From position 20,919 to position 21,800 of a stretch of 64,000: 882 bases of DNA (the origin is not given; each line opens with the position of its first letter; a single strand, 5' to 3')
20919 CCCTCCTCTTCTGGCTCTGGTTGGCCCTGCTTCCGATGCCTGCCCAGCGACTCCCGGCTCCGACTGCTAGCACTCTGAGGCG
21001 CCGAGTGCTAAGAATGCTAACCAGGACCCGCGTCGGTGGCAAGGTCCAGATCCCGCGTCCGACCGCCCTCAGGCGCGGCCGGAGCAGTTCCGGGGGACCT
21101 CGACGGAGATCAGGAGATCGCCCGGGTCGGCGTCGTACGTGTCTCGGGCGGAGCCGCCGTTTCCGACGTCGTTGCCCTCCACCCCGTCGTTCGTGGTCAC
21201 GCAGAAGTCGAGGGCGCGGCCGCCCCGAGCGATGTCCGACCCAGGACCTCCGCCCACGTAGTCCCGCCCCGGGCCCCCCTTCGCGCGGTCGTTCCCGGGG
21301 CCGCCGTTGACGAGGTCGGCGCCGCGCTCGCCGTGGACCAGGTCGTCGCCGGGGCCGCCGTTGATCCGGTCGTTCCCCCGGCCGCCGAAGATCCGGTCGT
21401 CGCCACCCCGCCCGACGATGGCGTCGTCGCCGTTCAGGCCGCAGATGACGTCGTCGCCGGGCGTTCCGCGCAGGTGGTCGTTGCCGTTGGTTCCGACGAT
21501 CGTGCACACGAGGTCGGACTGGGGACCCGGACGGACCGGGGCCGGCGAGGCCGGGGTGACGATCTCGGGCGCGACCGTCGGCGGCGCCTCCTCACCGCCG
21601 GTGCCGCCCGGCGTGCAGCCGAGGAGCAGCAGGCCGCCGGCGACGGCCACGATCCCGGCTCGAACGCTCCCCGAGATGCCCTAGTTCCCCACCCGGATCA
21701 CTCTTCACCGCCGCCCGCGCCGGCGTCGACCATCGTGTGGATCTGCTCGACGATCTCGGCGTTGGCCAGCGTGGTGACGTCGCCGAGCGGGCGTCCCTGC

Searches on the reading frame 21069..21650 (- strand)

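Call 65: search_protein_families(library=pfam, proteins=[window:21069-21650:-], max_evalue=0.0001)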
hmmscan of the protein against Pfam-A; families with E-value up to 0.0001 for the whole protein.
window:21069-21650:- (193 aa): 1 family
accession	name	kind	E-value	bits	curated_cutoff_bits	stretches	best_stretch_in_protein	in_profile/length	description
PF00353.25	HemolysinCabind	-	2.3e-22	79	23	3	80-113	2-35/36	RTX calcium-binding nonapeptide repeat (4 copies)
